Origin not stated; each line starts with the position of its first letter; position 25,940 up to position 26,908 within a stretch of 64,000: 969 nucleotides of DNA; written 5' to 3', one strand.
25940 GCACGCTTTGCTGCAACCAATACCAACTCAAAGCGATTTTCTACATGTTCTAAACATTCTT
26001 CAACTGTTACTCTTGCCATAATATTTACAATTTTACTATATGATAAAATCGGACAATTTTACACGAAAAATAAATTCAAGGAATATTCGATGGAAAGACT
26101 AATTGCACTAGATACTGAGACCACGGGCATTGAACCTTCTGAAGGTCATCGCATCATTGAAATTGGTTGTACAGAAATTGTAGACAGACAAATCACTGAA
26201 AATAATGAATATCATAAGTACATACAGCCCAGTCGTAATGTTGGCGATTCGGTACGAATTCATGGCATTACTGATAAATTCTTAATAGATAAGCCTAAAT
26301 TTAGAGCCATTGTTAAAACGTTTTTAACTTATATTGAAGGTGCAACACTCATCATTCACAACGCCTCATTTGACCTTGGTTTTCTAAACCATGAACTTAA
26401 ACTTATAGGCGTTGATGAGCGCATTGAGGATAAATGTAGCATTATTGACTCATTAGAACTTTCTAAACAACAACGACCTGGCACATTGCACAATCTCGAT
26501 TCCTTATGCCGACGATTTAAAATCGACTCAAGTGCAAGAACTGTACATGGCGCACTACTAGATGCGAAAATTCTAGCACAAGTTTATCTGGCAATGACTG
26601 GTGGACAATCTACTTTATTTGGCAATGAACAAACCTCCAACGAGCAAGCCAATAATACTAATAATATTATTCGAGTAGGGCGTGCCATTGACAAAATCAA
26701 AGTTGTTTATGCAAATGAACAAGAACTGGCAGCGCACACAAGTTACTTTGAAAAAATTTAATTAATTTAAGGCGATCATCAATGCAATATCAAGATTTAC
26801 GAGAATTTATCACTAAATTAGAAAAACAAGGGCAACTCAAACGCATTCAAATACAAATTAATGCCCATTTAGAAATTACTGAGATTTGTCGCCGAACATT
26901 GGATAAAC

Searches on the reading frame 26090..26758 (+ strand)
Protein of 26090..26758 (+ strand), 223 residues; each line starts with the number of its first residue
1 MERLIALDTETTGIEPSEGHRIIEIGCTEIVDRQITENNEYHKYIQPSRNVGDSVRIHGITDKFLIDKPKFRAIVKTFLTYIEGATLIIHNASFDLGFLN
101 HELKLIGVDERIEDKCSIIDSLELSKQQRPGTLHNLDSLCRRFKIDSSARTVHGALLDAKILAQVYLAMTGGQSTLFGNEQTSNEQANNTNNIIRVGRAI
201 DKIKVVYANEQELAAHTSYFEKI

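Call 45: find_related_loci(query=window:26090-26758:+, collection=genome_contigs, flank=10000)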
Query window:26090-26758:+ (223 aa) in genome_contigs; peptide patterns used: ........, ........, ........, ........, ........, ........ (x = any residue, [..] = any of these).
599 stretches matched a pattern (row limit reached: there are more); 565 encode a relative of the query (tblastn E <= 1e-3); the best 80 are kept; 80 distinct loci.
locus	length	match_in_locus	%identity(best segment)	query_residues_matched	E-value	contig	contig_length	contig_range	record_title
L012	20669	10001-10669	92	1-223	8e-141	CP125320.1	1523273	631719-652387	MAG: Candidatus Ruthturnera sp. Tsphm01 chromosome, complete genome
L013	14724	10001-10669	90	1-223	3e-137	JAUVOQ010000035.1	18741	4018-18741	MAG: Candidatus Ruthturnera sp. isolate CSMAG_640 CSMAG_640_k141_733288_length_18741_cov_25.0877, whole genome shotgun s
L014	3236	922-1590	81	1-223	3e-125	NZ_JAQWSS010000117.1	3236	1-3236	MAG: Candidatus Thioglobus sp. isolate cluster2_bin.64 k141_1237173, whole genome shotgun sequence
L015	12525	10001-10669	79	1-223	7e-120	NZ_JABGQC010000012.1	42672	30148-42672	MAG: Candidatus Thioglobus sp. isolate co234_bin47 NODE_1846_length_42672_cov_1065.350658, whole genome shotgun sequence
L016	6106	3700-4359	78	1-220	6e-117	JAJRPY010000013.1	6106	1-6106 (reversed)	MAG: Gammaproteobacteria bacterium isolate Dive100_bin10.137 k141_179283, whole genome shotgun sequence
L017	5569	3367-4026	78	1-220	3e-116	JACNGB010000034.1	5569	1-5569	MAG: Candidatus Thioglobus pontius NIOZ-UU_NODE_18703_length_5569_cov_43.714, whole genome shotgun sequence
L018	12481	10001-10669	76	1-223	8e-115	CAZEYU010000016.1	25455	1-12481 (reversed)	MAG TPA_asm: uncultured Candidatus Thioglobus sp. isolate binchicken_co97_42 genome assembly, contig: NODE_7934_length_2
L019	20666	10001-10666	76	1-223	5e-112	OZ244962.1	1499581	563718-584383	MAG: Gammaproteobacteria bacterium isolate 968babb0-bb61-4cc3-8804-d24b8dd7e2ac genome assembly, chromosome: 1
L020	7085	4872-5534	76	1-221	8e-112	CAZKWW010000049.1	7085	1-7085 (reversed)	MAG TPA_asm: uncultured Candidatus Ruthturnera sp. isolate SRP077602_co3_861 genome assembly, contig: NODE_19554_length_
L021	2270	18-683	74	1-222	1e-116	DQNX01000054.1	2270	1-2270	MAG TPA_asm: Gammaproteobacteria bacterium isolate SZUA-1130 k95_971111, whole genome shotgun sequence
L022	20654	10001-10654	71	1-221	4e-103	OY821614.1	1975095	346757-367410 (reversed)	MAG: Candidatus Thiodubiliella sp. isolate e076d8e5-72c3-4629-9f5b-69587cc203f0 genome assembly, chromosome: 1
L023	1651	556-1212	70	1-221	2e-106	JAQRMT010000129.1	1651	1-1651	MAG: Gammaproteobacteria bacterium isolate MAG3 MAG5_129, whole genome shotgun sequence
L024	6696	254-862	72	19-222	9e-97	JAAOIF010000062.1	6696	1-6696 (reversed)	MAG: Candidatus Thioglobus sp. isolate TC_Bin1 NODE_62_length_6696_cov_56.5913_62, whole genome shotgun sequence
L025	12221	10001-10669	65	1-221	2e-95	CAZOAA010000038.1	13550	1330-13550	MAG TPA_asm: uncultured Candidatus Thioglobus sp. isolate SRP167671_co2_48 genome assembly, contig: NODE_5908_length_135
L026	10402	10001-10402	84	1-134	3e-74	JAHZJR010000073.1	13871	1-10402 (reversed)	MAG: Proteobacteria bacterium isolate O_S4.1_bin.4 k141_223670, whole genome shotgun sequence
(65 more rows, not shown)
